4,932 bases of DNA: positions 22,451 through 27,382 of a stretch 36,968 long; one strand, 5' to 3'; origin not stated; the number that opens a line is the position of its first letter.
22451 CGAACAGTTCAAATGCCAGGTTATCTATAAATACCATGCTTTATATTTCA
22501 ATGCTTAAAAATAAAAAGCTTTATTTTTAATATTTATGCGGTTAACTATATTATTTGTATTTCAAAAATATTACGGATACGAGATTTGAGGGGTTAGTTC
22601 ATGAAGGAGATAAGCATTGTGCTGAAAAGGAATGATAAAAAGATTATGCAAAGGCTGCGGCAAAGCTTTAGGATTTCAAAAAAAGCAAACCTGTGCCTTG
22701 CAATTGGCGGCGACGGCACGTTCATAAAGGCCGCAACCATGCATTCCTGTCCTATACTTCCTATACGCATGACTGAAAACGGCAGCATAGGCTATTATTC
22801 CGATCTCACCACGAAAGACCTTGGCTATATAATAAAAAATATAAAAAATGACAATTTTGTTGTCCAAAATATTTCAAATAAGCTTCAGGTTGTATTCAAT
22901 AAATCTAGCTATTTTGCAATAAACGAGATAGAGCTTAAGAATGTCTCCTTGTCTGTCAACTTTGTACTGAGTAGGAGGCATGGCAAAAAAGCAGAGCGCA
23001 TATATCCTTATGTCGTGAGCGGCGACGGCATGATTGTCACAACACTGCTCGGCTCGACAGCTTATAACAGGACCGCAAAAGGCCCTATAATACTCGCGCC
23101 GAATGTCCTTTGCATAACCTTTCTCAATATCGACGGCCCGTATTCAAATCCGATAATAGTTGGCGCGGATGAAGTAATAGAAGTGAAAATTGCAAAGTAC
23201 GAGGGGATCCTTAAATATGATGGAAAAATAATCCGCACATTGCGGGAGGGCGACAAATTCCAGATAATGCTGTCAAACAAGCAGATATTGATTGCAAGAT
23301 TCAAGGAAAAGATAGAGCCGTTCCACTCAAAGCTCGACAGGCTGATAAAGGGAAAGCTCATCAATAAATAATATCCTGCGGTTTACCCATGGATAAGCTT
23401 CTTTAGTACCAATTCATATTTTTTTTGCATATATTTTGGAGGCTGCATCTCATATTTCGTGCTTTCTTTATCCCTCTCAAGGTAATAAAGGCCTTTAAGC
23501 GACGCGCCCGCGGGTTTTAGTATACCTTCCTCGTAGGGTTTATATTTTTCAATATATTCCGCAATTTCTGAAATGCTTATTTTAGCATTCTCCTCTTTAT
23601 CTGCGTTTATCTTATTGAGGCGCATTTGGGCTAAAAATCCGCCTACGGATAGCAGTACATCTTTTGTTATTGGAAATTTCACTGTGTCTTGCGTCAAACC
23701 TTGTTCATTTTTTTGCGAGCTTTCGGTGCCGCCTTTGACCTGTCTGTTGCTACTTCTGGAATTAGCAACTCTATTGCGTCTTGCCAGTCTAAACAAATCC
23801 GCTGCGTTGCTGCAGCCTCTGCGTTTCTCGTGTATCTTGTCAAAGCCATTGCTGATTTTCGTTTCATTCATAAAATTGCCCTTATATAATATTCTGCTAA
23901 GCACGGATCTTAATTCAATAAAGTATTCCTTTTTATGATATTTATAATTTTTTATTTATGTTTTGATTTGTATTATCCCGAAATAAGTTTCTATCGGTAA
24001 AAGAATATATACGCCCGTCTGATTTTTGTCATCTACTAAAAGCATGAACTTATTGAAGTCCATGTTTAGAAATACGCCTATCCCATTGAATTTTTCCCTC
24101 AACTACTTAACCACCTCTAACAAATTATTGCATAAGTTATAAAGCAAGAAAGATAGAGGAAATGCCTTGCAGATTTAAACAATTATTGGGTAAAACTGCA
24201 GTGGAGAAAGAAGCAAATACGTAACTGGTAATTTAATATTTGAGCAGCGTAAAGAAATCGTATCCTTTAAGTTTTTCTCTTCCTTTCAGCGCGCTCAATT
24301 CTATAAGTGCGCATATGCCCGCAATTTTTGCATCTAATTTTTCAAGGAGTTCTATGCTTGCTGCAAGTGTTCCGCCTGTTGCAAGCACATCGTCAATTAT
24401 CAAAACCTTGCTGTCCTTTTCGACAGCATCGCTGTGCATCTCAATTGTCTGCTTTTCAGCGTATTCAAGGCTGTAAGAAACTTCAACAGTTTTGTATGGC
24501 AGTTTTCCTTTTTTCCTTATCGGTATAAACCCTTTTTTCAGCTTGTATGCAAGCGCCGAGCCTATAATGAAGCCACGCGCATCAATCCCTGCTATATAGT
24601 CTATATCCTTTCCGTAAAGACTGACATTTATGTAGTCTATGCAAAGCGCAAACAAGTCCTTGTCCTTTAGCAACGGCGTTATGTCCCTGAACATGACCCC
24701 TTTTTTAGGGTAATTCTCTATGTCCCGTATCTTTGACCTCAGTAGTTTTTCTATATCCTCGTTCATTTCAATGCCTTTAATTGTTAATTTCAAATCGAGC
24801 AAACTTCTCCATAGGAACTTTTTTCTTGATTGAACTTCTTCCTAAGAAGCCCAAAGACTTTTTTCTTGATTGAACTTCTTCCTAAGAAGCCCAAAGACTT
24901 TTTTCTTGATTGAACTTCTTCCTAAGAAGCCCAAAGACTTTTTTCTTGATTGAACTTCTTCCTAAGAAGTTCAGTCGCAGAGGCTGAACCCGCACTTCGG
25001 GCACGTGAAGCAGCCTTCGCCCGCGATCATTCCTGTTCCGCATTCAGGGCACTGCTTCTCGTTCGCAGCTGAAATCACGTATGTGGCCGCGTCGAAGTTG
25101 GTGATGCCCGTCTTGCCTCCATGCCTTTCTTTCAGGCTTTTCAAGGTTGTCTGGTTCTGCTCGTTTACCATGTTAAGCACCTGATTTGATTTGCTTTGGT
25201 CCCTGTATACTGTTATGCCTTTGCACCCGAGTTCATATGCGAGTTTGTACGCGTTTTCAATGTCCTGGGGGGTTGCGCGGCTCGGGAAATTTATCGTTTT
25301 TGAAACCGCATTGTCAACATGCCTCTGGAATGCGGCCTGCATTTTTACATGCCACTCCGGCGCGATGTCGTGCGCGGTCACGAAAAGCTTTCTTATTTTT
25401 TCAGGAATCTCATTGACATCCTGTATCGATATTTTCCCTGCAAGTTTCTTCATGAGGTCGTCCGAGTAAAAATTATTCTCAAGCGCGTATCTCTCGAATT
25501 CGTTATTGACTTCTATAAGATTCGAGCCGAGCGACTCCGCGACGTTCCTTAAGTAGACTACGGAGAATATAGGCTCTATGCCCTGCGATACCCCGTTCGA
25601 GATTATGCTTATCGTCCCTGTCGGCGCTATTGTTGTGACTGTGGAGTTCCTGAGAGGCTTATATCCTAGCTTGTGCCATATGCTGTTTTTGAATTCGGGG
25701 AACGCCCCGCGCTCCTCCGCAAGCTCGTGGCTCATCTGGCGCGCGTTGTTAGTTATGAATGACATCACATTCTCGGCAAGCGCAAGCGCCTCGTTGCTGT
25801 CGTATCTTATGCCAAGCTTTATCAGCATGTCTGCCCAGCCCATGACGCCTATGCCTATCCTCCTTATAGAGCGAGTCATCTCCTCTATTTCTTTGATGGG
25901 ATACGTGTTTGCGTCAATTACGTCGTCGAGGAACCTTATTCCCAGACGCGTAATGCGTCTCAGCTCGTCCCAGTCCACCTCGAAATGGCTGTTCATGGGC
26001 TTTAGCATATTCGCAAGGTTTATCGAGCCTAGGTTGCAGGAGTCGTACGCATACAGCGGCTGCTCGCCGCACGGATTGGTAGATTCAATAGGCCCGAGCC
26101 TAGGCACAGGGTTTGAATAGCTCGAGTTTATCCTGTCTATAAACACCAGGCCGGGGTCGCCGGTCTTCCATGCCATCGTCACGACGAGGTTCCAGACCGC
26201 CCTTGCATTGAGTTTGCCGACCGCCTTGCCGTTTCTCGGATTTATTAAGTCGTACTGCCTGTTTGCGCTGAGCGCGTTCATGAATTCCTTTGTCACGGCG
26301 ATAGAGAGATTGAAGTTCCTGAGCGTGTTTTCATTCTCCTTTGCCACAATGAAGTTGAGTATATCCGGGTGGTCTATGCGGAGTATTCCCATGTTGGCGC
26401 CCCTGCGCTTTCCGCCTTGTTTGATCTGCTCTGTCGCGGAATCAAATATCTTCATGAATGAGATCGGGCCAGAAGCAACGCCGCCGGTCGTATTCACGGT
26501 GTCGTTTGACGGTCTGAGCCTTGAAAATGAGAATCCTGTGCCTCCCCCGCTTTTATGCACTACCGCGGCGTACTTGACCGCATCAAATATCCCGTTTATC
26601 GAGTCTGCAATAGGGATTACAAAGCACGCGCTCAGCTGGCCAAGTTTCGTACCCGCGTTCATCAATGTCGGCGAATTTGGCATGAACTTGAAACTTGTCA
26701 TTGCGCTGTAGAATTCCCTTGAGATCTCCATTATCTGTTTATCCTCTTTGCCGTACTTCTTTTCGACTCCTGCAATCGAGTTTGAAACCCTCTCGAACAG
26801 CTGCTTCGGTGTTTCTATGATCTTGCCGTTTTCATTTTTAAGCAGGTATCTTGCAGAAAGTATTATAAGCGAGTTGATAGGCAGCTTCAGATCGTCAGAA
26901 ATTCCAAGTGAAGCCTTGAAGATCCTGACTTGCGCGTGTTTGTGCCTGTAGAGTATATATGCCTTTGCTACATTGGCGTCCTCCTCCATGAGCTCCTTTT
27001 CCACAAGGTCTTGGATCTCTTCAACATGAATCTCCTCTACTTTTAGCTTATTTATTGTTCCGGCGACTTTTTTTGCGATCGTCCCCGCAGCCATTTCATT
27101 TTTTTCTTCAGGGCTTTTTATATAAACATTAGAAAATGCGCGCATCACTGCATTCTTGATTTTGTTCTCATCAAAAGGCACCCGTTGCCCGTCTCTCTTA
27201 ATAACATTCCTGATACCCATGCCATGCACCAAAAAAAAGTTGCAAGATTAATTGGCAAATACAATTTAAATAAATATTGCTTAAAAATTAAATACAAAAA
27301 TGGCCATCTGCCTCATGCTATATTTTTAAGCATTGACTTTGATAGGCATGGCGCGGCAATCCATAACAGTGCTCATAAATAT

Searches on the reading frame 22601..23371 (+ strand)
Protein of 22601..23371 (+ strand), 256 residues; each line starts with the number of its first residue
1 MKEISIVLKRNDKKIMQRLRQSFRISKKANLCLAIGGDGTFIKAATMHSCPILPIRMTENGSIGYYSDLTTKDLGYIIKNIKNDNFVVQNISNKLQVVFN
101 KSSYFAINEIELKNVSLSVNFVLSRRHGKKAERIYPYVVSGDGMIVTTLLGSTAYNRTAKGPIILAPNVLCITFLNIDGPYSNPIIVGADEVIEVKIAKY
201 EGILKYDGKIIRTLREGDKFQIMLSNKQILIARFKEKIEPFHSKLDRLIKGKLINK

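Call 40: find_encoding_contigs(protein=window:22601-23371:+, flank=6000, max_places=10)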
Protein window:22601-23371:+ (256 aa): 1 contig read that carries it; 1 place shown.
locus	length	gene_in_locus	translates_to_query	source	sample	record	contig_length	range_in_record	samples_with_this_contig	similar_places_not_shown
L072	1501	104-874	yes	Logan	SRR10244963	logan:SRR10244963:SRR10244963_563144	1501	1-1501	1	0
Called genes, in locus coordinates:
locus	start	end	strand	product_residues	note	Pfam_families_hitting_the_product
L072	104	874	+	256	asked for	PF01513:NAD_kinase (weak), PF20143:NAD_kinase_C (weak)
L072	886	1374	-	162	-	-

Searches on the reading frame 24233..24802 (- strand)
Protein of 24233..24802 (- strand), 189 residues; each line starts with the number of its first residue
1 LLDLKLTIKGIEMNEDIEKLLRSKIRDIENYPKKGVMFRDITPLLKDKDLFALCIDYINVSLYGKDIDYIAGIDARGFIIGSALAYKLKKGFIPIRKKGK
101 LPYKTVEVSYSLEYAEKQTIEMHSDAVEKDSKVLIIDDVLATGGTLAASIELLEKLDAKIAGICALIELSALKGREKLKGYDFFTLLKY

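Call 35: find_encoding_contigs(protein=window:24233-24766:-, flank=4000, max_places=10)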
Protein window:24233-24766:- (177 aa): no gene with exactly this product is on record in the collection.

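Call 39: find_encoding_contigs(protein=window:24233-24802:-, flank=4000, max_places=10)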
Protein window:24233-24802:- (189 aa): no gene with exactly this product is on record in the collection.

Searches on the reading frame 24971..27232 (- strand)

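Call 59: search_protein_families(library=pfam, proteins=[window:24971-27232:-], max_evalue=0.00001)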
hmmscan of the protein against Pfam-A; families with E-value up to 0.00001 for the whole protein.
window:24971-27232:- (753 aa): 3 families
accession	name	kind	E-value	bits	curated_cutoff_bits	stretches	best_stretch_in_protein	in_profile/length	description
PF02867.20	Ribonuc_red_lgC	-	1.6e-137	459.8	23.9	1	201-676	1-523/523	Ribonucleotide reductase, barrel domain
PF03477.21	ATP-cone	-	2.4e-24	86.1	25.8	1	9-100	2-87/88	ATP cone domain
PF00317.26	Ribonuc_red_lgN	-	2.8e-24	85.4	28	1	119-198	5-77/77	Ribonucleotide reductase, all-alpha domain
